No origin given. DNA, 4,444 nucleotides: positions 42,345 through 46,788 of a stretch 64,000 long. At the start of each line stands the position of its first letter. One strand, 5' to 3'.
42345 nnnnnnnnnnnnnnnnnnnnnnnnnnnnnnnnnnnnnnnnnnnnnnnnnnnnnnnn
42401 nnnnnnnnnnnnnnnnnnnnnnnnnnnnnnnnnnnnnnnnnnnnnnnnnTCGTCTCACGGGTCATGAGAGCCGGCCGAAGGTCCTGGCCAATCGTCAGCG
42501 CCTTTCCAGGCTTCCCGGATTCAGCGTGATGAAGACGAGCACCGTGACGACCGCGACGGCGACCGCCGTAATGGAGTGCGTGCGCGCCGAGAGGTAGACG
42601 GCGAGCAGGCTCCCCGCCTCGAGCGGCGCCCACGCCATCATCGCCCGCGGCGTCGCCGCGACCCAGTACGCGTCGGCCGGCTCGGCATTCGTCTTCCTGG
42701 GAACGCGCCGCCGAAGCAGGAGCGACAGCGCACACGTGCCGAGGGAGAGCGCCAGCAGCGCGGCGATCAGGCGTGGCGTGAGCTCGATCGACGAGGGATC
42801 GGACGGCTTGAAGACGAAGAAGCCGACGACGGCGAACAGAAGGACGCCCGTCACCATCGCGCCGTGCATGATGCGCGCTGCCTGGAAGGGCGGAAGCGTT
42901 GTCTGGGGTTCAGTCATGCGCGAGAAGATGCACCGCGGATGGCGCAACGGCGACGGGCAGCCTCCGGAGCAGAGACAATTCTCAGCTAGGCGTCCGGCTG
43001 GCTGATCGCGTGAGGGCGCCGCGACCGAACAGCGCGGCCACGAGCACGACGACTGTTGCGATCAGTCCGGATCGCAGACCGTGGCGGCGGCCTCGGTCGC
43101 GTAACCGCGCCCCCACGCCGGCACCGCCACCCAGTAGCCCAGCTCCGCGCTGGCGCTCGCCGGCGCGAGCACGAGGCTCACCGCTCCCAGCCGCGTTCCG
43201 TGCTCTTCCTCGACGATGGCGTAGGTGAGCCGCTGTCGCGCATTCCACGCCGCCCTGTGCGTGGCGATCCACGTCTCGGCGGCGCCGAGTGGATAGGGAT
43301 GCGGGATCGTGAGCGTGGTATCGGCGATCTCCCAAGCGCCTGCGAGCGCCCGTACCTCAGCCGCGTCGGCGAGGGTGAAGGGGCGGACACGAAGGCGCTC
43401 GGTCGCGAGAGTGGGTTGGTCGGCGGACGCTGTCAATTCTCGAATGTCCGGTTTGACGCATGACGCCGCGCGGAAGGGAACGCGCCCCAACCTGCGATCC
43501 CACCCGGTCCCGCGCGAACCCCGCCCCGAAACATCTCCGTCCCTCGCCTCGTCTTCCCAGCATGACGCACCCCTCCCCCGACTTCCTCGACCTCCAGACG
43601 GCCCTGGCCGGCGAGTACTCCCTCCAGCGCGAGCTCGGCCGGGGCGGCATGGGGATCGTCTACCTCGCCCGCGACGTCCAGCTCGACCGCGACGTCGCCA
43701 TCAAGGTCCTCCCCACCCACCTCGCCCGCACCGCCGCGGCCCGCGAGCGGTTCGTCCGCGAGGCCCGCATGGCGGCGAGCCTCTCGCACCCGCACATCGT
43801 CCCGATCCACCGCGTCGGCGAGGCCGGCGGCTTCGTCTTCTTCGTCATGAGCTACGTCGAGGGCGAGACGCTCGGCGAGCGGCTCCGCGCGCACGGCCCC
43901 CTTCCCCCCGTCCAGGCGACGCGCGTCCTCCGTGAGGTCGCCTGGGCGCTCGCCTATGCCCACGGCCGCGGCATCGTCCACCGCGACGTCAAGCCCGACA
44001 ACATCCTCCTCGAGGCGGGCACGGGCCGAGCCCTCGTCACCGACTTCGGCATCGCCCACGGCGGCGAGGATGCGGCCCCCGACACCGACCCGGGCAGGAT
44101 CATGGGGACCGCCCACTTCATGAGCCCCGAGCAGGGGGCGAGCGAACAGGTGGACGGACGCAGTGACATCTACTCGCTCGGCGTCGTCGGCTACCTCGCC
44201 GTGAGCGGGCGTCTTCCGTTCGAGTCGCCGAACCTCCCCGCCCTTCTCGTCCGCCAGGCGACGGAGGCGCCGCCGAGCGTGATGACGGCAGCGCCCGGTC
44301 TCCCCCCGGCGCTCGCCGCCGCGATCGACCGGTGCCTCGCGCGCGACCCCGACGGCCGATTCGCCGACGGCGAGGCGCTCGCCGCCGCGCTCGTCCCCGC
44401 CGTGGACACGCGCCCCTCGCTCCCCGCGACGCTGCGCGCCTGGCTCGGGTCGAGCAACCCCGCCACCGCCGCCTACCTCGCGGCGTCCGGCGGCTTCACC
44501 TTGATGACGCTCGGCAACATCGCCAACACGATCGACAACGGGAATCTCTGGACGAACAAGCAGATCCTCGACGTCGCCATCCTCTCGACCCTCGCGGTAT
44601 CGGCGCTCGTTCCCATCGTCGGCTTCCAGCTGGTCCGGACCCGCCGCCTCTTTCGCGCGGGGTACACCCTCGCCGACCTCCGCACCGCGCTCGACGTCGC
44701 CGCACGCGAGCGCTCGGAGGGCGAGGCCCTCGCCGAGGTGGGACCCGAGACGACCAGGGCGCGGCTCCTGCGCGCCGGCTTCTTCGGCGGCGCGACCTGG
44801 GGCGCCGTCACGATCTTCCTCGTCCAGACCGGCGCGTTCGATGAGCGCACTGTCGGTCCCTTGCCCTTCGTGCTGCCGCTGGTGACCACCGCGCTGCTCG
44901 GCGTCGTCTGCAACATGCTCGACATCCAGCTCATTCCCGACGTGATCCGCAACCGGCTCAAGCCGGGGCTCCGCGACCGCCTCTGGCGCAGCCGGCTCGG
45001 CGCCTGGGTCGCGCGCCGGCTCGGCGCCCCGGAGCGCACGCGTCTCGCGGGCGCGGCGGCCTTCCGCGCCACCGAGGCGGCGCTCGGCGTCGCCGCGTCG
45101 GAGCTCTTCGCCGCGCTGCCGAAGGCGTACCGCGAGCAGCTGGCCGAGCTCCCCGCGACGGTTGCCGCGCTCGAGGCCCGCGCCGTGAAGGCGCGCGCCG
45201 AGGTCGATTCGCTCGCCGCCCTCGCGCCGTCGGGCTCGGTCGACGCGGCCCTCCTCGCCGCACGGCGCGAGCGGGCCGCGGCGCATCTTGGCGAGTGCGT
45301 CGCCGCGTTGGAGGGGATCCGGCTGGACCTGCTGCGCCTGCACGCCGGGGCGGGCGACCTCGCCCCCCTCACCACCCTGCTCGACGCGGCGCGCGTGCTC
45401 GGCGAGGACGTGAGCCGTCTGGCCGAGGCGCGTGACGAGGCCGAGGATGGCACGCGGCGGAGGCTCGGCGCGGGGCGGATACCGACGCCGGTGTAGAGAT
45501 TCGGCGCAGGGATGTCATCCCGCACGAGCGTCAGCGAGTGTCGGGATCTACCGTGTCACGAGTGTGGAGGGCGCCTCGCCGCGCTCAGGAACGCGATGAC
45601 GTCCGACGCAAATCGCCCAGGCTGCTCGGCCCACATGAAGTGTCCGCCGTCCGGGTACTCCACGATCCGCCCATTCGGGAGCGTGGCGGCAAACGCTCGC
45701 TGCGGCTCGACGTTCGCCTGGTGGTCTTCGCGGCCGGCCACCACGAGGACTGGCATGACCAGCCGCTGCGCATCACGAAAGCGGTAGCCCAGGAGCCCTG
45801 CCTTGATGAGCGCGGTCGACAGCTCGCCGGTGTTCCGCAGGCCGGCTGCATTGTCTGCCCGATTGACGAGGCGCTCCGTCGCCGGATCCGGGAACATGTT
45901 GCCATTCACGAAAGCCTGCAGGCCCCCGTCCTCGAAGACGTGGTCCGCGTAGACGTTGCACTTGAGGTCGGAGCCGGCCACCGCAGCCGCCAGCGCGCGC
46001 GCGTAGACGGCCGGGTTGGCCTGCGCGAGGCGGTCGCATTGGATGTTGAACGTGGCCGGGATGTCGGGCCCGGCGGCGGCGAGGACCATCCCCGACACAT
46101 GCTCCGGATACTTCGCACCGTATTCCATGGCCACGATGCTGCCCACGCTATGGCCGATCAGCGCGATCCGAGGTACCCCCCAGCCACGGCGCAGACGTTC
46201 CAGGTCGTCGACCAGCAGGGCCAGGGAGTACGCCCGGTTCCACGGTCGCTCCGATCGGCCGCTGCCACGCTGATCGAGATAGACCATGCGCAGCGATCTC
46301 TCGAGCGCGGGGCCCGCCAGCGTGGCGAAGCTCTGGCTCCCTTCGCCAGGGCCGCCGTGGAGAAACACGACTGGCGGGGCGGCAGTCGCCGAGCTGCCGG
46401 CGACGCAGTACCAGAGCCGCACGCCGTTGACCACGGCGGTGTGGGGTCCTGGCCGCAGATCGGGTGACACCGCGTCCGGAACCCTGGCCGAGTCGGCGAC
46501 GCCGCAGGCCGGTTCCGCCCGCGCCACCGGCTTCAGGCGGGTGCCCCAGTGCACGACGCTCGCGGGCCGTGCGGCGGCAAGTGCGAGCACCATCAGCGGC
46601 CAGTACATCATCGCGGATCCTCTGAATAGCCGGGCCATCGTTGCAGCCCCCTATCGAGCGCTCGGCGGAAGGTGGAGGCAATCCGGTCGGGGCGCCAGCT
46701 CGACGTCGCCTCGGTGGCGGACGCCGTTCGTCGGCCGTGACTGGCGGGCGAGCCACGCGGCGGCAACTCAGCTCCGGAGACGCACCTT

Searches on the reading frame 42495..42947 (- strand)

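Call 15: search_protein_families(library=pfam, proteins=[window:42495-42947:-], max_evalue=0.001)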
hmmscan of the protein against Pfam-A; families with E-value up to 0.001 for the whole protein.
window:42495-42947:- (150 aa): 1 family
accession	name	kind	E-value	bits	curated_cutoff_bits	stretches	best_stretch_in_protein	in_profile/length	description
PF01545.26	Cation_efflux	-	4.9e-06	26.9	26.6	1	29-141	70-163/198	Cation efflux family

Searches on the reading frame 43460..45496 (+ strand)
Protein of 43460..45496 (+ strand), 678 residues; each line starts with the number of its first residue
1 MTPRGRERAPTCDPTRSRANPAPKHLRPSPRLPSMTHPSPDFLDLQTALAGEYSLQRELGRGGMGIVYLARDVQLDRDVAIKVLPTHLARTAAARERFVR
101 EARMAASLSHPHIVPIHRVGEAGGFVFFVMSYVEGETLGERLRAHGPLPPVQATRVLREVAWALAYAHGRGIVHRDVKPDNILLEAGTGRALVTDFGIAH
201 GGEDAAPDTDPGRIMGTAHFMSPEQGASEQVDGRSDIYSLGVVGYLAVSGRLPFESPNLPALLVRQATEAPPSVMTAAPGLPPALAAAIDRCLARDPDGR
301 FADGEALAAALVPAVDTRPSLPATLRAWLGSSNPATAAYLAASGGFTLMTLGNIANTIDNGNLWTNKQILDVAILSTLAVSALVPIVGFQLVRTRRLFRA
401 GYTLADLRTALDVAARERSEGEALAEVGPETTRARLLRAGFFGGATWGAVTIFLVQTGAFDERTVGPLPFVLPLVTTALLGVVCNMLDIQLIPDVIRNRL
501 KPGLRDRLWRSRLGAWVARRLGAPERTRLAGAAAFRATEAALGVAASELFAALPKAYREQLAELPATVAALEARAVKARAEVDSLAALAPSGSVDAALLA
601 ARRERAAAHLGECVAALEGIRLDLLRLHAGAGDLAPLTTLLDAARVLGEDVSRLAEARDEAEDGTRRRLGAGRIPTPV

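Call 15: search_protein_families(library=pfam, proteins=[window:43460-45496:+], max_evalue=0.001)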
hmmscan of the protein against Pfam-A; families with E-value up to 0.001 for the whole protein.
window:43460-45496:+ (678 aa): 3 families
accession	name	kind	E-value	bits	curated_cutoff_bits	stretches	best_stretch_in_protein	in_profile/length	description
PF00069.31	Pkinase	-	9.4e-43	146.9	31.7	1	53-305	1-256/263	Protein kinase domain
PF07714.23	PK_Tyr_Ser-Thr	-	1.7e-29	103.3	23.1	1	55-300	3-248/258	Protein tyrosine and serine/threonine kinase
PF01636.29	APH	-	0.00059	20.1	23.2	0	87-165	31-105/239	Phosphotransferase enzyme family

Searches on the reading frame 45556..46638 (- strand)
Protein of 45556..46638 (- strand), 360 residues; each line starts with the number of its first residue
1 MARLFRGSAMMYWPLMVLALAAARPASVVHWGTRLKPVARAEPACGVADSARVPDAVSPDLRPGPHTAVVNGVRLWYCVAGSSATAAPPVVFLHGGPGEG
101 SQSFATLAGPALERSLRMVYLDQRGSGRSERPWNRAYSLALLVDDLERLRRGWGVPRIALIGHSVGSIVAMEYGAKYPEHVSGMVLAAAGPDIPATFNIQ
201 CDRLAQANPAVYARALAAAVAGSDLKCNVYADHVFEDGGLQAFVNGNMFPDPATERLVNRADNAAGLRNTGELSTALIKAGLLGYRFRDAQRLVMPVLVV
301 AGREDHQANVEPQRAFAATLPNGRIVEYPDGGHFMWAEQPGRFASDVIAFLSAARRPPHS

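Call 15: search_protein_families(library=pfam, proteins=[window:45556-46638:-], max_evalue=0.001)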
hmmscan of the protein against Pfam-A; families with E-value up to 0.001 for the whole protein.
window:45556-46638:- (360 aa): 5 families
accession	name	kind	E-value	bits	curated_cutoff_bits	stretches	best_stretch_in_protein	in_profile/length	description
PF00561.26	Abhydrolase_1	-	2.2e-30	106.6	25.8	1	88-335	1-240/245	alpha/beta hydrolase fold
PF12146.15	Hydrolase_4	-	6.4e-21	75.2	27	1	90-339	7-238/239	Serine aminopeptidase, S33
PF12697.13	Abhydrolase_6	-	9.9e-18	66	26.3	1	90-344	1-215/217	Alpha/beta hydrolase family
PF00975.26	Thioesterase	-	8e-06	26.7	26.4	1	89-178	2-88/226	Thioesterase domain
PF08386.16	Abhydrolase_4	-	0.00045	20.7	21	0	295-357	35-97/103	TAP-like protein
